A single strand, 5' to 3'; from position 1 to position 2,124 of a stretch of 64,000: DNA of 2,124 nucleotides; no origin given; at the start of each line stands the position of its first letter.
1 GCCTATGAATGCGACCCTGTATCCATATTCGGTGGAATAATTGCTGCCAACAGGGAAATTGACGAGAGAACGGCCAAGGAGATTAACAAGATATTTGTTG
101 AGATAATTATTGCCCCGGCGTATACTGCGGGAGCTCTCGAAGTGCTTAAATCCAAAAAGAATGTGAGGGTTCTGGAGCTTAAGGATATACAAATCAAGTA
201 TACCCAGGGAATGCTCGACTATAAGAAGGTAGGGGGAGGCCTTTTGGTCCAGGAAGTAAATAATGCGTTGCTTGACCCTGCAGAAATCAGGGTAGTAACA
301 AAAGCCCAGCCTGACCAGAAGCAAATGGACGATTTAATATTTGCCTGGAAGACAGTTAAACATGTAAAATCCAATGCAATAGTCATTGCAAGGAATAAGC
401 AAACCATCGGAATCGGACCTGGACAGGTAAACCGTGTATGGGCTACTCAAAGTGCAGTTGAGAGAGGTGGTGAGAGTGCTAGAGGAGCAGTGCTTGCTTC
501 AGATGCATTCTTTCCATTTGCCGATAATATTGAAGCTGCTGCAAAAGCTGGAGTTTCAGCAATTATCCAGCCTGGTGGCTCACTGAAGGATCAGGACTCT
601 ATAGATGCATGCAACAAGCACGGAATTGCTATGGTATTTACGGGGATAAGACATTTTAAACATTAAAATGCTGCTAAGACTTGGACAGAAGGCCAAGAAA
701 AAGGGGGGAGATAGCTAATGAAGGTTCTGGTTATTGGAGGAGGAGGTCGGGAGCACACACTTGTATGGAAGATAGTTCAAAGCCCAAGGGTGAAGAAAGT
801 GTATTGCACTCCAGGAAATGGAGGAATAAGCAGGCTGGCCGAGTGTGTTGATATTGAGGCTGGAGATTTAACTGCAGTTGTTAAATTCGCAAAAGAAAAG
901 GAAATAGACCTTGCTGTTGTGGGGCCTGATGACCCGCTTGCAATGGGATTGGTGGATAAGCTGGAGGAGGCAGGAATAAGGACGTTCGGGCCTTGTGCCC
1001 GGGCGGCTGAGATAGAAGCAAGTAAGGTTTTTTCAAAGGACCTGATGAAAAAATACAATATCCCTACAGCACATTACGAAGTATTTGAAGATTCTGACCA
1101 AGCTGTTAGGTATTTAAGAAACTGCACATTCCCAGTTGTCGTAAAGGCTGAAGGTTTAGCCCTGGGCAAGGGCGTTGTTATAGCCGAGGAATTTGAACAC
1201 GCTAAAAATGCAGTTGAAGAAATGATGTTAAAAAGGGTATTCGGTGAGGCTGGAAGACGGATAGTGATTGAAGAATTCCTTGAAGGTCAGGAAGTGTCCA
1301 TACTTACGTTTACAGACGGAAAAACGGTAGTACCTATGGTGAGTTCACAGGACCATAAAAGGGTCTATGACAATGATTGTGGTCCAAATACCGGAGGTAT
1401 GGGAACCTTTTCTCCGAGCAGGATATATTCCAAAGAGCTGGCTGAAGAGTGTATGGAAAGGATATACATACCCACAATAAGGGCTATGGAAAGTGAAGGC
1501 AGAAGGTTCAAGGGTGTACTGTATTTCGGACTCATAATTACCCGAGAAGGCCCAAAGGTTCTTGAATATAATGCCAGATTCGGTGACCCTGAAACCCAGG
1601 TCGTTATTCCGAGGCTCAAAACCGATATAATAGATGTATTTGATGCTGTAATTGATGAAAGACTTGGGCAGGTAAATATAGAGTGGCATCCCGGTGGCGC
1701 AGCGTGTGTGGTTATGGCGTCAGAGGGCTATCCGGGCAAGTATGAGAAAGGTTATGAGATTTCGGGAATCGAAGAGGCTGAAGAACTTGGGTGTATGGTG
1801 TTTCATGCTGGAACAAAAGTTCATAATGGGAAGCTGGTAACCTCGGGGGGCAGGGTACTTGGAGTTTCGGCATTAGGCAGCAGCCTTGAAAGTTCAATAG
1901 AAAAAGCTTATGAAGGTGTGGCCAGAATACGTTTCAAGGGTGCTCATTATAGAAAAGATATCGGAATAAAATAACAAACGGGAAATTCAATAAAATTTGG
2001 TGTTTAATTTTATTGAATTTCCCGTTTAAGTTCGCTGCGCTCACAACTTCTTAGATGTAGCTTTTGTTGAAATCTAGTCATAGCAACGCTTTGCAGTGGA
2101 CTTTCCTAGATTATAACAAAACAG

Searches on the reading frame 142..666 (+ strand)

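Call 60: search_protein_families(library=pfam, proteins=[window:142-666:+], max_evalue=0.00001)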
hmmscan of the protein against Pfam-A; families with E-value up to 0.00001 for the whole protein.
window:142-666:+ (174 aa): 1 family
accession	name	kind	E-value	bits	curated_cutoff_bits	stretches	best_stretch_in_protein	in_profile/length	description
PF01808.24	AICARFT_IMPCHas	-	2.8e-34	119.4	25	1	1-108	206-311/311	AICARFT/IMPCHase bienzyme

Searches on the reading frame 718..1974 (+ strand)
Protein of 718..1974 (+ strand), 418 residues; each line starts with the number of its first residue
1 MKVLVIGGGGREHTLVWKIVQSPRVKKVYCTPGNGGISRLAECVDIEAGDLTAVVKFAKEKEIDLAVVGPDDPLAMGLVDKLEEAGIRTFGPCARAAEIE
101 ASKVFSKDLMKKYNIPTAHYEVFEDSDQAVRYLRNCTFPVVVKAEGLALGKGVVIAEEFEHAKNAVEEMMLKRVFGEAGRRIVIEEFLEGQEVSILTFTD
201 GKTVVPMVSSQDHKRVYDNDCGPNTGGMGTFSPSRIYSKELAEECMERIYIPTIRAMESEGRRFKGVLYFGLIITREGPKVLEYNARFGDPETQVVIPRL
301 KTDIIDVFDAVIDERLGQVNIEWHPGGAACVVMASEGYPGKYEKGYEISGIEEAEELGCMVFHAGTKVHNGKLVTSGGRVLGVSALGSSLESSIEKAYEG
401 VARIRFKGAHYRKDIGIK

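Call 60: search_protein_families(library=pfam, proteins=[window:718-1974:+], max_evalue=0.00001)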
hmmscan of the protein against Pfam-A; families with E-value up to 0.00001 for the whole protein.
window:718-1974:+ (418 aa): 6 families
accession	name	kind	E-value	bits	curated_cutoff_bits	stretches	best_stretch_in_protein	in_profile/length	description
PF01071.24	GARS_A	-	1.2e-78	263.8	27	1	101-293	1-194/194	Phosphoribosylglycinamide synthetase, ATP-grasp (A) domain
PF02844.21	GARS_N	-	3e-39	134.2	29.5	1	1-100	1-100/100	Phosphoribosylglycinamide synthetase, N domain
PF02843.22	GARS_C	-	9.6e-35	119.2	34.8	1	328-417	1-91/92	Phosphoribosylglycinamide synthetase, C domain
PF02222.28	ATP-grasp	-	7.7e-08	32.6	27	1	109-220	2-112/179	ATP-grasp domain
PF02786.22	CPSase_L_D2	-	2.1e-06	27.8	19.8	1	103-202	2-104/211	Carbamoyl-phosphate synthase L chain, ATP binding domain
PF02655.19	ATP-grasp_3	-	2.8e-06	27.9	23.2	1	109-289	11-158/160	ATP-grasp domain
